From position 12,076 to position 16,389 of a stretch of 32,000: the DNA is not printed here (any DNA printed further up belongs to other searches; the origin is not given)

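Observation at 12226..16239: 1337-aa Mrr-nuclease / SF2-helicase / 10xHA protein as island cargo: candidate single-gene anti-phage or helper-interference system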

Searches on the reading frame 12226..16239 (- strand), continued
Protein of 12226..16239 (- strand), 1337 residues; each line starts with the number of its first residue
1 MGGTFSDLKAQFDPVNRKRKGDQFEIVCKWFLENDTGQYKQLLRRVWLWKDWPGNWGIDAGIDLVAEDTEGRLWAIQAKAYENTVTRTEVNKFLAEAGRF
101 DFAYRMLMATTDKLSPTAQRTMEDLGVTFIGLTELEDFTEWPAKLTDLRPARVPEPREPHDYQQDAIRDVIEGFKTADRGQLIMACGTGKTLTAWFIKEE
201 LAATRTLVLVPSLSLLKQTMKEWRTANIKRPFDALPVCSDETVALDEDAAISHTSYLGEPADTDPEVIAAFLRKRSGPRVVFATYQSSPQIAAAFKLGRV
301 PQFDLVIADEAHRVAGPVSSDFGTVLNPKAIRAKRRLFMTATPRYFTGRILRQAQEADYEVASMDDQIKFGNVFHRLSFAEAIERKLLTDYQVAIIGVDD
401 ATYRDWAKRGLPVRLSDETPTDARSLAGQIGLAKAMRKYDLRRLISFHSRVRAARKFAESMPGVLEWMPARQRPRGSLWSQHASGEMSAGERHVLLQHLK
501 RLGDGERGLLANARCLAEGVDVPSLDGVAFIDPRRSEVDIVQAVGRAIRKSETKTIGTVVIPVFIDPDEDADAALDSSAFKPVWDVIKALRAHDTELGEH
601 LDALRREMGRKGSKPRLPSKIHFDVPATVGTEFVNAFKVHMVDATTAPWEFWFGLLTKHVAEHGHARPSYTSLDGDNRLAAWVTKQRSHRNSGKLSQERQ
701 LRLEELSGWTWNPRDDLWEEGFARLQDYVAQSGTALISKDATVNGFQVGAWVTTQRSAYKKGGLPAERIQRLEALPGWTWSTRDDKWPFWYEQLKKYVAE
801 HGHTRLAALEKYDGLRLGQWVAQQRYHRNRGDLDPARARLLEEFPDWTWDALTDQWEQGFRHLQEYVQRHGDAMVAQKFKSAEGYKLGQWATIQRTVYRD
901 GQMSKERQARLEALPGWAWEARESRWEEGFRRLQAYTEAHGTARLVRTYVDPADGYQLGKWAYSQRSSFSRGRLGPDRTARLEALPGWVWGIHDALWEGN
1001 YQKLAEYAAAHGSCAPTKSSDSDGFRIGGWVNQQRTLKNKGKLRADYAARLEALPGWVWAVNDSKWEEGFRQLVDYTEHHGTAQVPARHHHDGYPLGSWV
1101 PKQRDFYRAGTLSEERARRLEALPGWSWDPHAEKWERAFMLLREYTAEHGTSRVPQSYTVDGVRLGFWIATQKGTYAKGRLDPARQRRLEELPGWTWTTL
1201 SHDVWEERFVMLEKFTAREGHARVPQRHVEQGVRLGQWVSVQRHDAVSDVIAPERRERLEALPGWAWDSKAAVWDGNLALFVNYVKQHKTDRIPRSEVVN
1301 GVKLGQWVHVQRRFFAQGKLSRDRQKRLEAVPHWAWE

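Call 13: find_homologous_proteins(query=window:12226-16239:-, max_evalue=1e-10)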
Query window:12226-16239:- (1337 aa): 6201 proteins with E <= 1e-10 among 8000 candidates; the best 120 are listed.
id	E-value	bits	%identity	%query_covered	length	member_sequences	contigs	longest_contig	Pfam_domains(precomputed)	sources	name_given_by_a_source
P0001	0.0e+0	3121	100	100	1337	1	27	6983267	PF13156.13,PF00270.36,PF00271.38,PF04471.19,PF03457.20,PF04851.22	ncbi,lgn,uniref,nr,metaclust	ncbi:Helicase associated domain protein [Mycolicibacterium smegmatis]|uniref:DEAD/DEAH box helicase 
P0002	0.0e+0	2250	58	89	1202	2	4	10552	PF13156.13,PF00270.36,PF00271.38,PF03457.20,PF04851.22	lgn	-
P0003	0.0e+0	2147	54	100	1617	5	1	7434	PF13156.13,PF00270.36,PF00271.38,PF03457.20,PF04851.22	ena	-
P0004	0.0e+0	2131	54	100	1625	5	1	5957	PF13156.13,PF00270.36,PF00271.38,PF03457.20,PF04851.22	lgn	-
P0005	0.0e+0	2122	72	95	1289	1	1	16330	PF13156.13,PF00270.36,PF00271.38,PF03457.20,PF04851.22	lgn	-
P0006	0.0e+0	2081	70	95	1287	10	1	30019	PF13156.13,PF00270.36,PF00271.38,PF03457.20,PF04851.22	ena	-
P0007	0.0e+0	2074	71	95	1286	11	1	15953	PF13156.13,PF00270.36,PF00271.38,PF03457.20,PF04851.22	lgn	-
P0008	0.0e+0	2063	71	95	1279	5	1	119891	PF13156.13,PF00270.36,PF00271.38,PF03457.20,PF04851.22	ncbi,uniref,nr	ncbi:helicase [Mycobacterium colombiense]|uniref:Helicase n=1 Tax=Mycobacterium colombiense TaxID=33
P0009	0.0e+0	2045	70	95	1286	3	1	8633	PF13156.13,PF00270.36,PF00271.38,PF03457.20,PF04851.22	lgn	-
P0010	0.0e+0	2019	69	95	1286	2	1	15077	PF13156.13,PF00270.36,PF00271.38,PF03457.20,PF04851.22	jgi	jgi:superfamily II DNA or RNA helicase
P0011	0.0e+0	1988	67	95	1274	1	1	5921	PF13156.13,PF00270.36,PF00271.38,PF03457.20,PF04851.22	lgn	-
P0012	0.0e+0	1983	54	100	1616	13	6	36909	PF13156.13,PF00270.36,PF00271.38,PF03457.20,PF04851.22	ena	-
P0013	0.0e+0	1963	66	95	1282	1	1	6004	PF13156.13,PF00270.36,PF00271.38,PF03457.20,PF04851.22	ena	-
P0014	0.0e+0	1922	58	100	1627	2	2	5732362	PF13156.13,PF00270.36,PF00271.38,PF03457.20,PF04851.22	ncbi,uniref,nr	ncbi:DEAD/DEAH box helicase [Mycolicibacterium psychrotolerans]|uniref:DEAD/DEAH box helicase n=1 Ta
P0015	0.0e+0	1910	66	95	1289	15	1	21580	PF13156.13,PF00270.36,PF00271.38,PF03457.20,PF04851.22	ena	-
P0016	0.0e+0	1891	54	100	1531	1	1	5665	PF13156.13,PF00270.36,PF14278.12,PF00271.38,PF03457.20,PF04851.22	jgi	jgi:superfamily II DNA or RNA helicase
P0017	0.0e+0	1883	54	100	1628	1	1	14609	PF13156.13,PF00270.36,PF00271.38,PF03457.20,PF04851.22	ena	-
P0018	0.0e+0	1876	64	95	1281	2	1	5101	PF13156.13,PF00270.36,PF00271.38,PF03457.20,PF04851.22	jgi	jgi:superfamily II DNA or RNA helicase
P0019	0.0e+0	1875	65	93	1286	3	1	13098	PF13156.13,PF00270.36,PF00271.38,PF03457.20,PF04851.22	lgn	-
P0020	0.0e+0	1873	65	95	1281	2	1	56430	PF13156.13,PF00270.36,PF00271.38,PF03457.20,PF04851.22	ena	-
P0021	0.0e+0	1866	53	100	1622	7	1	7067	PF13156.13,PF00270.36,PF14278.12,PF00271.38,PF03457.20,PF04851.22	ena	-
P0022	0.0e+0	1860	55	90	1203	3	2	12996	PF13156.13,PF00270.36,PF14278.12,PF00271.38,PF24955.2,PF03457.20,PF04851.22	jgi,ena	-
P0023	0.0e+0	1851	55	100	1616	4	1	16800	PF13156.13,PF00270.36,PF00271.38,PF03457.20,PF04851.22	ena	-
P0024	0.0e+0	1817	48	100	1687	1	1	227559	PF13156.13,PF00270.36,PF00271.38,PF03457.20,PF04851.22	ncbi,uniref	ncbi:Helicase associated domain protein [Nocardia sp. NPDC057272]|uniref:DEAD/DEAH box helicase n=1 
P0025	0.0e+0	1807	54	100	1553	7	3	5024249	PF13156.13,PF00270.36,PF00271.38,PF04471.19,PF03457.20,PF04851.22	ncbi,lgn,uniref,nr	ncbi:DEAD/DEAH box helicase [Mycolicibacterium celeriflavum]|uniref:Uncharacterized protein n=1 Tax=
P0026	0.0e+0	1805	55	100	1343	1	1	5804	PF13156.13,PF00270.36,PF00271.38,PF03457.20,PF04851.22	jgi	jgi:superfamily II DNA or RNA helicase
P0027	0.0e+0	1803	50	100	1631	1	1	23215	PF13156.13,PF00270.36,PF00271.38,PF03457.20,PF04851.22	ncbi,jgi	jgi:superfamily II DNA or RNA helicase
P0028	0.0e+0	1796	54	100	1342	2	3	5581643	PF13156.13,PF00270.36,PF00271.38,PF03457.20,PF04851.22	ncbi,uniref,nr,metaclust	ncbi:DEAD/DEAH box helicase [Mycobacterium colombiense]|uniref:Putative helicase n=1 Tax=Mycobacteri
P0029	0.0e+0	1787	54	99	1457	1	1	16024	PF13156.13,PF00270.36,PF00271.38,PF03457.20,PF04851.22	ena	-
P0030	0.0e+0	1787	54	100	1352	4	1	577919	PF13156.13,PF00270.36,PF14278.12,PF00271.38,PF03457.20,PF04851.22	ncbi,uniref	ncbi:Helicase associated domain protein [Rhodococcus wratislaviensis]|uniref:DEAD/DEAH box helicase 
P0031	0.0e+0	1774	49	99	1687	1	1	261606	PF13156.13,PF00270.36,PF00271.38,PF03457.20,PF04851.22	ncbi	ncbi:Helicase associated domain protein [Nocardia sp. NPDC003183]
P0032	0.0e+0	1772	49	100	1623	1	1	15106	PF13156.13,PF00270.36,PF00271.38,PF04471.19,PF03457.20,PF04851.22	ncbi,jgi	jgi:superfamily II DNA or RNA helicase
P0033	0.0e+0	1768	52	100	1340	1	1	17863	PF13156.13,PF00270.36,PF00271.38,PF04471.19,PF03457.20,PF04851.22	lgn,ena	-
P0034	0.0e+0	1755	56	84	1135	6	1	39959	PF13156.13,PF00270.36,PF00271.38,PF03457.20,PF04851.22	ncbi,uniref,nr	ncbi:DEAD/DEAH box helicase [Mycobacterium sp. IS-1556]|uniref:DEAD/DEAH box helicase n=1 Tax=Mycoba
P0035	0.0e+0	1746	51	100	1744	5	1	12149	PF13156.13,PF00270.36,PF00271.38,PF03457.20,PF04851.22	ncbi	-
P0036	0.0e+0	1744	53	96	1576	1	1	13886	PF13156.13,PF00270.36,PF00271.38,PF03457.20,PF04851.22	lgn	-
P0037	0.0e+0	1740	61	95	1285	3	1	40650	PF13156.13,PF00270.36,PF00271.38,PF03457.20,PF04851.22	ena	-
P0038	0.0e+0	1704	55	91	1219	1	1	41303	PF13156.13,PF00270.36,PF00271.38,PF03457.20,PF04851.22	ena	-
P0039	0.0e+0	1702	49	97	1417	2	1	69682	PF13156.13,PF00270.36,PF00271.38,PF03457.20,PF04851.22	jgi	-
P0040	0.0e+0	1700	61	84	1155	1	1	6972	PF13156.13,PF00270.36,PF00271.38,PF03457.20,PF04851.22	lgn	-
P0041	0.0e+0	1692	54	100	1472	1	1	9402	PF13156.13,PF00270.36,PF03457.20,PF04851.22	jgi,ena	jgi:superfamily II DNA or RNA helicase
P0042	0.0e+0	1681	57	77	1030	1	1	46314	PF00270.36,PF14278.12,PF00271.38,PF24955.2,PF03457.20,PF04851.22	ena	-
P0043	0.0e+0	1678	46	100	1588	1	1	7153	PF13156.13,PF00270.36,PF00271.38,PF04471.19,PF03457.20,PF04851.22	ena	-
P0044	0.0e+0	1675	57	90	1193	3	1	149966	PF13156.13,PF00270.36,PF00271.38,PF03457.20,PF04851.22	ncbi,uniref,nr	ncbi:DEAD/DEAH box helicase [Mycolicibacterium iranicum]|uniref:Helicase associated domain protein n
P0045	0.0e+0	1674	51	95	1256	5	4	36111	PF13156.13,PF00270.36,PF00271.38,PF03457.20,PF04851.22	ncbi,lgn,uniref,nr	ncbi:DEAD/DEAH box helicase [Mycobacterium paraintracellulare]|uniref:DEAD/DEAH box helicase n=1 Tax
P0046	0.0e+0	1673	55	100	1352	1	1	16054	PF13156.13,PF00270.36,PF14278.12,PF00271.38,PF03457.20,PF04851.22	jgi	jgi:superfamily II DNA or RNA helicase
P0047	0.0e+0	1671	57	95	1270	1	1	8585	PF13156.13,PF00270.36,PF00271.38,PF03457.20,PF04851.22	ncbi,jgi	jgi:superfamily II DNA or RNA helicase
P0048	0.0e+0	1669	52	95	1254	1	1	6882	PF13156.13,PF00270.36,PF00271.38,PF04471.19,PF03457.20,PF04851.22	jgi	jgi:superfamily II DNA or RNA helicase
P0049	0.0e+0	1659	54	95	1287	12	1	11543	PF13156.13,PF00270.36,PF00271.38,PF03457.20,PF04851.22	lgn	-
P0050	0.0e+0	1657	57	95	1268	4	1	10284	PF09479.17,PF13156.13,PF14278.12,PF00271.38,PF24955.2,PF04471.19,PF03457.20,PF04851.22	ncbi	-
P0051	0.0e+0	1651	49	100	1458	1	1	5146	PF13156.13,PF00270.36,PF00271.38,PF04471.19,PF03457.20,PF04851.22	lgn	-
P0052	0.0e+0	1648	54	100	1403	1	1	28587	PF01248.32,PF13156.13,PF00270.36,PF14278.12,PF00271.38,PF04471.19,PF03457.20,PF04851.22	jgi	jgi:superfamily II DNA or RNA helicase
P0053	0.0e+0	1643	56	85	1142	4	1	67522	PF13156.13,PF00270.36,PF00271.38,PF04471.19,PF03457.20,PF04851.22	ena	-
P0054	0.0e+0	1643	52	99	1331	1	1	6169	PF13156.13,PF00270.36,PF00271.38,PF03457.20,PF04851.22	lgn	-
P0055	0.0e+0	1641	58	90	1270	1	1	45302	PF13156.13,PF00270.36,PF00271.38,PF04471.19,PF03457.20,PF04851.22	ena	-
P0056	0.0e+0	1641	51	100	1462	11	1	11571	PF13156.13,PF00270.36,PF00271.38,PF04471.19,PF03457.20,PF04851.22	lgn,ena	-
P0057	0.0e+0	1627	53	100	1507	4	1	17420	PF13156.13,PF00270.36,PF00271.38,PF03457.20,PF04851.22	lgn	-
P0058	0.0e+0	1626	57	90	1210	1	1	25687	PF15990.11,PF13156.13,PF00270.36,PF11464.14,PF00271.38,PF03457.20,PF04851.22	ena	-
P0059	0.0e+0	1619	51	100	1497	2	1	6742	PF13156.13,PF00270.36,PF00271.38,PF03457.20,PF04851.22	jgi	jgi:superfamily II DNA or RNA helicase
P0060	0.0e+0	1616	63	84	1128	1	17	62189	PF13156.13,PF00270.36,PF00271.38,PF04471.19,PF03457.20,PF04851.22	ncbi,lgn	-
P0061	0.0e+0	1615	61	89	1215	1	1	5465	PF13156.13,PF00270.36,PF00271.38,PF04471.19,PF03457.20,PF04851.22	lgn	-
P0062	0.0e+0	1612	56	100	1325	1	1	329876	PF13156.13,PF00270.36,PF00271.38,PF03457.20,PF04851.22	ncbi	ncbi:MAG: Helicase associated domain protein [Mycobacterium sp.]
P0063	0.0e+0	1609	54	94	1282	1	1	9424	PF13156.13,PF00270.36,PF00271.38,PF04471.19,PF03457.20,PF04851.22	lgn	-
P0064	0.0e+0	1606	67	79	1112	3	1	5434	PF13156.13,PF00270.36,PF00271.38,PF03457.20,PF04851.22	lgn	-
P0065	0.0e+0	1605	54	89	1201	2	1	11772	PF13156.13,PF00270.36,PF00271.38,PF03457.20,PF04851.22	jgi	jgi:superfamily II DNA or RNA helicase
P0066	0.0e+0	1605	52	100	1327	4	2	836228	PF13156.13,PF00270.36,PF00271.38,PF04471.19,PF03457.20,PF04851.22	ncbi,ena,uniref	ncbi:MAG: Helicase associated domain protein [Mycobacterium sp.]|uniref:DEAD/DEAH box helicase n=1 T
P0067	0.0e+0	1603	57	84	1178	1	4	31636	PF13156.13,PF00270.36,PF00271.38,PF03457.20,PF04851.22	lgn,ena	-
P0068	0.0e+0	1602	60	91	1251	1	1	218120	PF13156.13,PF00270.36,PF00271.38,PF03457.20,PF04851.22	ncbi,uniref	ncbi:Helicase associated domain protein [Mycolicibacterium sp. 22603]|uniref:Helicase associated dom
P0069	0.0e+0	1601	56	84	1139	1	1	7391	PF13156.13,PF00270.36,PF00271.38,PF03457.20,PF04851.22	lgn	-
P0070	0.0e+0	1594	62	84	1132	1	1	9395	PF13156.13,PF00270.36,PF00271.38,PF03457.20,PF04851.22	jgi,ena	jgi:superfamily II DNA or RNA helicase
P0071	0.0e+0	1590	56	90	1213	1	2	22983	PF13156.13,PF00270.36,PF00271.38,PF04471.19,PF03457.20,PF04851.22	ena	-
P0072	0.0e+0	1589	54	89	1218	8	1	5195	PF13156.13,PF00270.36,PF00271.38,PF04471.19,PF03457.20,PF04851.22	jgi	jgi:superfamily II DNA or RNA helicase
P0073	0.0e+0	1589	51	100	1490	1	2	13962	PF13156.13,PF00270.36,PF00271.38,PF04471.19,PF03457.20,PF04851.22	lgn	-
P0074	0.0e+0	1589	54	100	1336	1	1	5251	PF09479.17,PF13156.13,PF00270.36,PF00271.38,PF03457.20,PF04851.22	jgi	jgi:superfamily II DNA or RNA helicase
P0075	0.0e+0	1586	55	95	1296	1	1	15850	PF13156.13,PF00270.36,PF00271.38,PF03457.20,PF04851.22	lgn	-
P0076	0.0e+0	1583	49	100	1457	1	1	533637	PF13156.13,PF00270.36,PF00271.38,PF04471.19,PF03457.20,PF04851.22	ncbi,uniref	ncbi:Helicase associated domain protein [Mycobacterium sp. NPDC050853]|uniref:DEAD/DEAH box helicase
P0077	0.0e+0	1582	54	100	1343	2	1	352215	PF13156.13,PF00270.36,PF14278.12,PF00271.38,PF03457.20,PF04851.22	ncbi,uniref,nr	ncbi:DEAD/DEAH box helicase [Rhodococcus sp. SMB37]|uniref:DEAD/DEAH box helicase n=1 Tax=Rhodococcu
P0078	0.0e+0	1579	57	95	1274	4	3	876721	PF13156.13,PF00270.36,PF00271.38,PF04471.19,PF03457.20,PF04851.22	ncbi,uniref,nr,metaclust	ncbi:helicase-associated [Mycobacterium bohemicum DSM 44277]|uniref:Helicase-associated n=1 Tax=Myco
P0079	0.0e+0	1577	59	91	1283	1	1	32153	PF13156.13,PF00270.36,PF00271.38,PF03457.20,PF04851.22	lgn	-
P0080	0.0e+0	1573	59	89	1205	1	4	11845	PF13156.13,PF00270.36,PF00271.38,PF03457.20,PF04851.22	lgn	-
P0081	0.0e+0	1568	59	90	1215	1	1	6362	PF13156.13,PF00270.36,PF00271.38,PF03457.20,PF04851.22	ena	-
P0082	0.0e+0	1567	52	95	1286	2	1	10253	PF13156.13,PF00270.36,PF00271.38,PF04471.19,PF03457.20,PF04851.22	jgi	jgi:superfamily II DNA or RNA helicase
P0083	0.0e+0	1567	56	84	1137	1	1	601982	PF13156.13,PF00270.36,PF00271.38,PF03457.20,PF04851.22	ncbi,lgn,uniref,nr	ncbi:DEAD/DEAH box helicase [Mycolicibacterium sp. CH28]|uniref:DEAD/DEAH box helicase n=1 Tax=Mycol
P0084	0.0e+0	1564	62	84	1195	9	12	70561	PF13156.13,PF00270.36,PF00271.38,PF03457.20,PF04851.22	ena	-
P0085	0.0e+0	1562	51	100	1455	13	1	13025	PF13156.13,PF00270.36,PF00271.38,PF04471.19,PF03457.20,PF04851.22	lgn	-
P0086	0.0e+0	1561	47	100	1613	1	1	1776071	PF13156.13,PF00270.36,PF00271.38,PF03457.20,PF04851.22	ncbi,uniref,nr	ncbi:DEAD/DEAH box helicase [Nocardia camponoti]|uniref:Helicase n=1 Tax=Nocardia camponoti TaxID=16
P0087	0.0e+0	1561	57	95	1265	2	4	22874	PF13156.13,PF00270.36,PF00271.38,PF03457.20,PF04851.22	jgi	-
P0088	0.0e+0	1559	52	100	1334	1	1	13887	PF13156.13,PF00270.36,PF00271.38,PF04471.19,PF03457.20,PF04851.22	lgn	-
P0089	0.0e+0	1557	55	94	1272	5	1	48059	PF13156.13,PF00270.36,PF00271.38,PF03457.20,PF04851.22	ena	-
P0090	0.0e+0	1556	56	96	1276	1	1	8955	PF13156.13,PF00270.36,PF00271.38,PF03457.20,PF04851.22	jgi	-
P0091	0.0e+0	1555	50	100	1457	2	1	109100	PF13156.13,PF00270.36,PF00271.38,PF04471.19,PF03457.20,PF04851.22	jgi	jgi:superfamily II DNA or RNA helicase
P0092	0.0e+0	1554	53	99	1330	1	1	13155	PF13156.13,PF00270.36,PF00271.38,PF04471.19,PF03457.20,PF04851.22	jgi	-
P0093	0.0e+0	1552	52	100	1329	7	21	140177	PF13156.13,PF00270.36,PF00271.38,PF04471.19,PF03457.20,PF04851.22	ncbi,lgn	ncbi:Helicase associated domain protein [Mycobacterium kansasii]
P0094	0.0e+0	1549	56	95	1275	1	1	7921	PF13156.13,PF00270.36,PF00271.38,PF24955.2,PF03457.20,PF04851.22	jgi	jgi:superfamily II DNA or RNA helicase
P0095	0.0e+0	1544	50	100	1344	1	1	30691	PF13156.13,PF00270.36,PF24040.2,PF00271.38,PF03457.20,PF04851.22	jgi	jgi:superfamily II DNA or RNA helicase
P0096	0.0e+0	1543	55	95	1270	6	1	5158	PF13156.13,PF00270.36,PF00271.38,PF03457.20,PF04851.22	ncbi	-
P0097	0.0e+0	1543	55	83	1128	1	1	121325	PF13156.13,PF00270.36,PF00271.38,PF03457.20,PF04851.22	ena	-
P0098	0.0e+0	1541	55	78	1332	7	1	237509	PF00271.38,PF03457.20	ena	-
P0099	0.0e+0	1539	50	100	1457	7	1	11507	PF13156.13,PF00270.36,PF00271.38,PF04471.19,PF03457.20,PF04851.22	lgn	-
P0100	0.0e+0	1538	59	89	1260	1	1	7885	PF13156.13,PF00270.36,PF00271.38,PF03457.20,PF04851.22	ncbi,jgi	jgi:superfamily II DNA or RNA helicase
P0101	0.0e+0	1538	53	95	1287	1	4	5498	PF13156.13,PF00270.36,PF00271.38,PF03457.20,PF04851.22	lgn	-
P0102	0.0e+0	1534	52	90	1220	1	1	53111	PF13156.13,PF00270.36,PF00271.38,PF03457.20,PF04851.22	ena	-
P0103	0.0e+0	1531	55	95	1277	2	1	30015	PF13156.13,PF00270.36,PF00271.38,PF03457.20,PF04851.22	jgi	jgi:superfamily II DNA or RNA helicase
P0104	0.0e+0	1530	49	100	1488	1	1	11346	PF13156.13,PF00270.36,PF00271.38,PF04471.19,PF03457.20,PF04851.22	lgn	-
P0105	0.0e+0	1528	50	100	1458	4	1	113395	PF13156.13,PF00270.36,PF00271.38,PF03457.20,PF04851.22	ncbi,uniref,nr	ncbi:helicase [Mycolicibacterium sp. 018/SC-01/001]|uniref:DEAD/DEAH box helicase n=1 Tax=Mycoliciba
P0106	0.0e+0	1528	52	92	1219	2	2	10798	PF13156.13,PF00270.36,PF00271.38,PF03457.20,PF04851.22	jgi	jgi:superfamily II DNA or RNA helicase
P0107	0.0e+0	1527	56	95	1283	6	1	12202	PF13156.13,PF00270.36,PF00271.38,PF03457.20,PF04851.22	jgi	jgi:superfamily II DNA or RNA helicase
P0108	0.0e+0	1527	51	95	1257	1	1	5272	PF13156.13,PF00270.36,PF00271.38,PF04471.19,PF03457.20,PF04851.22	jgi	jgi:superfamily II DNA or RNA helicase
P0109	0.0e+0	1527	56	84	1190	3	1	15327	PF13156.13,PF00270.36,PF00271.38,PF03457.20,PF04851.22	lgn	-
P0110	0.0e+0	1520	54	89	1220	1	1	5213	PF13156.13,PF00270.36,PF00271.38,PF03457.20,PF04851.22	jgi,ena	-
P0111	0.0e+0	1519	53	100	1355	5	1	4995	PF13156.13,PF00270.36,PF24040.2,PF00271.38,PF04471.19,PF03457.20,PF04851.22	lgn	-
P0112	0.0e+0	1510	55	95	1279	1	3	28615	PF13156.13,PF00270.36,PF00271.38,PF03457.20,PF04851.22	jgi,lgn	jgi:superfamily II DNA or RNA helicase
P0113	0.0e+0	1508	53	100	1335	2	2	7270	PF15990.11,PF13156.13,PF00270.36,PF00271.38,PF04471.19,PF03457.20,PF04851.22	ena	-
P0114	0.0e+0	1507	58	90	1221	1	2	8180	PF13156.13,PF00270.36,PF00271.38,PF03457.20,PF04851.22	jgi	-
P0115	0.0e+0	1506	50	100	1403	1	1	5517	PF13156.13,PF00270.36,PF00271.38,PF03457.20,PF04851.22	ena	-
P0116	0.0e+0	1505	59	79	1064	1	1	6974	PF13156.13,PF00270.36,PF14278.12,PF00271.38,PF03457.20,PF04851.22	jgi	jgi:superfamily II DNA or RNA helicase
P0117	0.0e+0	1504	53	95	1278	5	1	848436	PF13156.13,PF00270.36,PF00271.38,PF03457.20,PF04851.22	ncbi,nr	ncbi:DEAD/DEAH box helicase [Mycobacterium yunnanensis]|nr:DEAD/DEAH box helicase [Mycobacterium yun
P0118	0.0e+0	1502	66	74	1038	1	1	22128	PF13156.13,PF00270.36,PF00271.38,PF03457.20,PF04851.22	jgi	jgi:superfamily II DNA or RNA helicase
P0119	0.0e+0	1501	51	100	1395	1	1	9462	PF13156.13,PF00270.36,PF00271.38,PF04471.19,PF03457.20,PF04851.22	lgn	-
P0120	0.0e+0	1501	51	100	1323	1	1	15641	PF13156.13,PF00270.36,PF00271.38,PF04471.19,PF03457.20,PF04851.22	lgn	-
